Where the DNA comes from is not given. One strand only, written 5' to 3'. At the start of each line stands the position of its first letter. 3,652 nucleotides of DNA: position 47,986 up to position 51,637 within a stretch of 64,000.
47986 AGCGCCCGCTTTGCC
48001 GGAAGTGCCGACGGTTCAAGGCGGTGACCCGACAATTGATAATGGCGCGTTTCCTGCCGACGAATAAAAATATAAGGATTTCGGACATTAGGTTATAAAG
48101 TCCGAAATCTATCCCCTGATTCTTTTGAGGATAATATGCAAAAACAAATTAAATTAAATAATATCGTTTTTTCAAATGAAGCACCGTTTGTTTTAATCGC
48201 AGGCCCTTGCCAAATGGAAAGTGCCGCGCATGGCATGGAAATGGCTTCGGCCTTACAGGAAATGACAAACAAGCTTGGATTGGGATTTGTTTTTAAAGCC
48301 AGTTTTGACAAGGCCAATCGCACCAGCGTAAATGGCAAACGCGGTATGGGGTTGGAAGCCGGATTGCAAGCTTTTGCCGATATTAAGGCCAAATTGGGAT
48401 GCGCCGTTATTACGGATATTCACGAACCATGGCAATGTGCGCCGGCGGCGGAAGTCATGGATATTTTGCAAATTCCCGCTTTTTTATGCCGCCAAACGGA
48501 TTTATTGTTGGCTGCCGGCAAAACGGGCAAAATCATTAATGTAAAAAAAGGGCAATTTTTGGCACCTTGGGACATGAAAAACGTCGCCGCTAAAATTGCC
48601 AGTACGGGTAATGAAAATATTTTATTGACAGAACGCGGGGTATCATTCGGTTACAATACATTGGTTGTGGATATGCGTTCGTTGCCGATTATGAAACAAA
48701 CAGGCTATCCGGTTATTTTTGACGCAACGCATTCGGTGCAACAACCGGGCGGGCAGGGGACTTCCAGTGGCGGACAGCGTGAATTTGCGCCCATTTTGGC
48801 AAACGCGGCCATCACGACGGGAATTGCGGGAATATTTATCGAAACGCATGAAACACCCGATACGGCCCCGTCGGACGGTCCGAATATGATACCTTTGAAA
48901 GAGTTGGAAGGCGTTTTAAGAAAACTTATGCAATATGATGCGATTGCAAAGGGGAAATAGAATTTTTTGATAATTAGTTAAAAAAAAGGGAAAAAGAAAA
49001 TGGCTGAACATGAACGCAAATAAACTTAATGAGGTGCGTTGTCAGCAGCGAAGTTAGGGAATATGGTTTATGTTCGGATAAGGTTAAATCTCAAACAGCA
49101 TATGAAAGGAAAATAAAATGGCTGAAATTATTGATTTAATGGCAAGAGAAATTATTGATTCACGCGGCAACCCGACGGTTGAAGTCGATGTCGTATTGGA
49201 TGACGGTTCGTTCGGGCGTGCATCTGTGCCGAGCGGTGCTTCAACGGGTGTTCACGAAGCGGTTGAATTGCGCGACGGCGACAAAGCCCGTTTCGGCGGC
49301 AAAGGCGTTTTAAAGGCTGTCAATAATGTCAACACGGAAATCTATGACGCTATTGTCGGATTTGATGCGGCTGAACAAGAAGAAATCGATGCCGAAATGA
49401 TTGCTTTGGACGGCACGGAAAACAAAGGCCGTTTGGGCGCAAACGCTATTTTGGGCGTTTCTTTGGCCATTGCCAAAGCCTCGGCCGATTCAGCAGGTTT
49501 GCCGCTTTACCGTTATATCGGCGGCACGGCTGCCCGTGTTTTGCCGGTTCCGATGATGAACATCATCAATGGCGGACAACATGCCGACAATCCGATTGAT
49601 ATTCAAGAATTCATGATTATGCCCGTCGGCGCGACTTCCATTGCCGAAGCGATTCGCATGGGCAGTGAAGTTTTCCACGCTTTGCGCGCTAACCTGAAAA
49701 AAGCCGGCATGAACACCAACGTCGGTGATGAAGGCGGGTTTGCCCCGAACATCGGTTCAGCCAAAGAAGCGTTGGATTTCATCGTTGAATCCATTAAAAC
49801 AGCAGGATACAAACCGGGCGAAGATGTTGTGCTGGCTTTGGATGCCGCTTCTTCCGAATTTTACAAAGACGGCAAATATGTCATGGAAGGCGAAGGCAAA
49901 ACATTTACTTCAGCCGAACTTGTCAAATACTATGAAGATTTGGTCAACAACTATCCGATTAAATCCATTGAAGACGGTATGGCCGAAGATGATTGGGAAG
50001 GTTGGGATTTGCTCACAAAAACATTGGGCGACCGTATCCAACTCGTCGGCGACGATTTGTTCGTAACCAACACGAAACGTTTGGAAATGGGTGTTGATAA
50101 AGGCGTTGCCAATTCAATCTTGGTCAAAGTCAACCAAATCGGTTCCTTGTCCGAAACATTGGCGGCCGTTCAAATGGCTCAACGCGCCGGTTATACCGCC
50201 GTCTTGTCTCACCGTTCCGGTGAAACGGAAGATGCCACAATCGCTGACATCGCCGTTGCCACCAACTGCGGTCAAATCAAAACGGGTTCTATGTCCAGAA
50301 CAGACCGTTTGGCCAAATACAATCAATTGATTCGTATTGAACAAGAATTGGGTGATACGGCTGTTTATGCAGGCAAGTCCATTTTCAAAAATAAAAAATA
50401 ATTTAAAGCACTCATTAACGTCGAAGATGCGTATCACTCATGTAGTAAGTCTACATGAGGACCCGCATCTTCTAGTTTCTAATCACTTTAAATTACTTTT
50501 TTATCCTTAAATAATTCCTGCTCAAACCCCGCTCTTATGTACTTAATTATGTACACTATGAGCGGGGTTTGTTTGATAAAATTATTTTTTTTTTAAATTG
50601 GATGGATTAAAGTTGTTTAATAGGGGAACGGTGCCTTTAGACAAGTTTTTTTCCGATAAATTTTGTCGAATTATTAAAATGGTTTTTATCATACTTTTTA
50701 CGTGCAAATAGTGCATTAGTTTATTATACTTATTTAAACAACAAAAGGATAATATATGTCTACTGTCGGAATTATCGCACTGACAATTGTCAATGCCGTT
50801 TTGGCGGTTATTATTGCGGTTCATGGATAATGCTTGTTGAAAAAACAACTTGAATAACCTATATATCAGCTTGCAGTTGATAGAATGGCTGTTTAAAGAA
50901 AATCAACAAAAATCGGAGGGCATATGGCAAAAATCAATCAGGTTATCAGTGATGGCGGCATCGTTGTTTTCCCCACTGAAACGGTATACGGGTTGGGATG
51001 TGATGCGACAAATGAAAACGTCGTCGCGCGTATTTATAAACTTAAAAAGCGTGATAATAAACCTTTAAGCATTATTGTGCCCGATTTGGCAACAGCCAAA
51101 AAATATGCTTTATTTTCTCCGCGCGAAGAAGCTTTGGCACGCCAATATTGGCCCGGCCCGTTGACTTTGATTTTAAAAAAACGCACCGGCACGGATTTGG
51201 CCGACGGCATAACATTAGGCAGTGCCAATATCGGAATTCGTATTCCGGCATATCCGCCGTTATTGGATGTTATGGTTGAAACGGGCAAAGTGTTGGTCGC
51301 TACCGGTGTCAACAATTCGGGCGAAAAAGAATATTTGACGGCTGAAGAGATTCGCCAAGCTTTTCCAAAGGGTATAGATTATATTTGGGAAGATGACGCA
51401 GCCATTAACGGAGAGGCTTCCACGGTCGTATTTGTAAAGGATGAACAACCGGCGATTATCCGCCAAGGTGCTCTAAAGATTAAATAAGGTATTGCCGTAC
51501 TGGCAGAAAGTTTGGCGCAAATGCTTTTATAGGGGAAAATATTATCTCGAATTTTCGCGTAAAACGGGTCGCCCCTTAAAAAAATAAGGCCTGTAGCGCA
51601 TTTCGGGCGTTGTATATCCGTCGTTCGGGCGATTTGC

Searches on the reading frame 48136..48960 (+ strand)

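Call 8: search_protein_families(library=pfam, proteins=[window:48136-48960:+], max_evalue=0.001)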
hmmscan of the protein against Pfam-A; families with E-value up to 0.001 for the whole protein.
window:48136-48960:+ (274 aa): 1 family
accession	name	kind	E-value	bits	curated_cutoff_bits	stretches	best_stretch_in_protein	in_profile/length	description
PF00793.26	DAHP_synth_1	-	1.6e-76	257.2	25.5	1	9-269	9-266/270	DAHP synthetase I family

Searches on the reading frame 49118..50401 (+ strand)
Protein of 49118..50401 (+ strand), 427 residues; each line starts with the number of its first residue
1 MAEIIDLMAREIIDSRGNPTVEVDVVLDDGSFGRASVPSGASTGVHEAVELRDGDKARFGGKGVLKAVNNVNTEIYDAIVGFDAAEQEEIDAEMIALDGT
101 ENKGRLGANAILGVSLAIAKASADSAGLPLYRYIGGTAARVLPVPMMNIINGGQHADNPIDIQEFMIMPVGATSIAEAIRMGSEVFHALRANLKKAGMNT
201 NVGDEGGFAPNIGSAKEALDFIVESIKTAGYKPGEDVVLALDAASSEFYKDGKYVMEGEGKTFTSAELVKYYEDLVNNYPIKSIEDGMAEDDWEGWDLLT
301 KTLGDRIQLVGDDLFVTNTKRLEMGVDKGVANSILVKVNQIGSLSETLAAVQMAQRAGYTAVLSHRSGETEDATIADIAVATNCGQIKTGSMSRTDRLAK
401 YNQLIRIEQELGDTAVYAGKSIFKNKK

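Call 47: list_cluster_members(proteins=[window:49118-50401:+, window:48136-48960:+, window:50924-51487:+, window:53889-55028:-, window:52663-53721:-, window:51542-52558:-, window:58307-59638:-, P0008, P0002, P0003])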
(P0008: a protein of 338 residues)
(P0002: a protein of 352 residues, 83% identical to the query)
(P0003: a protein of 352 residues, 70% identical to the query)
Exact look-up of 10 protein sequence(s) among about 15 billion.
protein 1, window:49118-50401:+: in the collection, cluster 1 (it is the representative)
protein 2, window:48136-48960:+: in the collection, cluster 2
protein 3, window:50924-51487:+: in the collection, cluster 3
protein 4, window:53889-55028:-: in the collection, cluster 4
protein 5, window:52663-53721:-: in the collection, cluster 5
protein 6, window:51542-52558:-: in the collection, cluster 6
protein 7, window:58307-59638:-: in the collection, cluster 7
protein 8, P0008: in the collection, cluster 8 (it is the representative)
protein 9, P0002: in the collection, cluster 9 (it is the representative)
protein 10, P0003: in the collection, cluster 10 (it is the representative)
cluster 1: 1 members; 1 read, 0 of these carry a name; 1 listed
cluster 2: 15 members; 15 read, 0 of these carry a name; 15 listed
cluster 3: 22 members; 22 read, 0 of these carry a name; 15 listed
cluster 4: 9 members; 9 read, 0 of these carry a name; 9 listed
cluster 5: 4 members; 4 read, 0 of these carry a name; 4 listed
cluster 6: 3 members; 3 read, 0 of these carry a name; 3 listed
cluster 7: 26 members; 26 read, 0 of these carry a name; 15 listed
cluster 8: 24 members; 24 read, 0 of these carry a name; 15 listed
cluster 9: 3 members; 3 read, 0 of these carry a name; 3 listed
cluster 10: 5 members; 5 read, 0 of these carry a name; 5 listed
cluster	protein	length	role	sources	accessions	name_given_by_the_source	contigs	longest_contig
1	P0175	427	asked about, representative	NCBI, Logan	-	-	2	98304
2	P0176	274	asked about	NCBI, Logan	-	-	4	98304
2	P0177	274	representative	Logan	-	-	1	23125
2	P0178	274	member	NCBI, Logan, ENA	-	-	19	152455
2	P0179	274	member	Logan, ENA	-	-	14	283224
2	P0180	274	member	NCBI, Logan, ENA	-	-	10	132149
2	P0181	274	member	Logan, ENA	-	-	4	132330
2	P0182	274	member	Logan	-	-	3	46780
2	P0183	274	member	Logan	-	-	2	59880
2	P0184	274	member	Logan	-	-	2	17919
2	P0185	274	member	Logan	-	-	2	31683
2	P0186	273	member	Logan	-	-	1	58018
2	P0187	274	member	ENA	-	-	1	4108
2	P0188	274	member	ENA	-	-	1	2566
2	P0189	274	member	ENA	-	-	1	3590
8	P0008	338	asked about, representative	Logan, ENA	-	-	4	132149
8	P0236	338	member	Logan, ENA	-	-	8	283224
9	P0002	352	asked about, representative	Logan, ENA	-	-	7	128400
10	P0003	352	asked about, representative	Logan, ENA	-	-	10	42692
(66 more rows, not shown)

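Call 48: find_encoding_contigs(protein=P0236, flank=10000, max_places=3)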
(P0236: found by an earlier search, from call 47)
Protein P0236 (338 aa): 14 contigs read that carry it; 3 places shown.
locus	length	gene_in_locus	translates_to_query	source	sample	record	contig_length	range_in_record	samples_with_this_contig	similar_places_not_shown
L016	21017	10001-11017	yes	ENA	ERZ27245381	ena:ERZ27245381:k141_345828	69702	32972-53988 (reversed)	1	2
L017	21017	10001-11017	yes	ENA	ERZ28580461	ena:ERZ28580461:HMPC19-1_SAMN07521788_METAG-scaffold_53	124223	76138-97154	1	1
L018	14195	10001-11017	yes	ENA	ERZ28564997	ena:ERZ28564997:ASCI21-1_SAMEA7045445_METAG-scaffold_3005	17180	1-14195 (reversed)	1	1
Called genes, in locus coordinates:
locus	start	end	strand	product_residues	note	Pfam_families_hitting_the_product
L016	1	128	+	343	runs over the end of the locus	-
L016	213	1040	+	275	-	PF10671:TcpQ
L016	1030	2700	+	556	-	PF00263:Secretin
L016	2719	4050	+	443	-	PF06864:PAP_PilO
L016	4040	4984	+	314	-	-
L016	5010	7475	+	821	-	PF00437:T2SSE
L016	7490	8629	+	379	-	PF00482:T2SSF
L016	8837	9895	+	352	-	PF00069:Pkinase (faint), PF01633:Choline_kinase (weak), PF01636:APH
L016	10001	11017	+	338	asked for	PF00069:Pkinase (faint), PF01636:APH, PF07714:PK_Tyr_Ser-Thr, PF03109:ABC1 (faint), PF01633:Choline_kinase (weak)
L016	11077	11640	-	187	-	PF01300:Sua5_yciO_yrdC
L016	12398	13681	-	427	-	PF03952:Enolase_N, PF00113:Enolase_C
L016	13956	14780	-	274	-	PF00793:DAHP_synth_1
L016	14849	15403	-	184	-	PF03840:SecG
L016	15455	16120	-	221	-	-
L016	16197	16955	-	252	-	PF00121:TIM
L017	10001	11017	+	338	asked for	PF00069:Pkinase (faint), PF01636:APH, PF07714:PK_Tyr_Ser-Thr, PF03109:ABC1 (faint), PF01633:Choline_kinase (weak)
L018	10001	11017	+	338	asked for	PF00069:Pkinase (faint), PF01636:APH, PF07714:PK_Tyr_Ser-Thr, PF03109:ABC1 (faint), PF01633:Choline_kinase (weak)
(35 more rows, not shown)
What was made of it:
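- Relatives appear to come from human-microbiome assemblies, judging by their sample labels (call 48).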

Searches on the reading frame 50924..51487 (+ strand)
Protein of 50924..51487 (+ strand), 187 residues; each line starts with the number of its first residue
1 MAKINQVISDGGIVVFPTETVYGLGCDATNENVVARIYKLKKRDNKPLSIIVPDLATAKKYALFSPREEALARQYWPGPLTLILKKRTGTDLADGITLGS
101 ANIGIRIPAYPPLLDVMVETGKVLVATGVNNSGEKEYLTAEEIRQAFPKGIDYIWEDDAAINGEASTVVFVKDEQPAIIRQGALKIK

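Call 8: search_protein_families(library=pfam, proteins=[window:50924-51487:+], max_evalue=0.001)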
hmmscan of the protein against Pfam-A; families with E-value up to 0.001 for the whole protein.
window:50924-51487:+ (187 aa): 1 family
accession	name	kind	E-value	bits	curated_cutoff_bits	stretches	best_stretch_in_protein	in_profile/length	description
PF01300.24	Sua5_yciO_yrdC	-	8.6e-52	175.6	25.1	1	6-182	1-178/178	Telomere recombination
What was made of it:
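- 50924..51487 (+): Context only: convergent housekeeping gene (Sua5/YciO/YrdC family) that bounds the kinase slot. PF01300, 176 bits (call 8).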
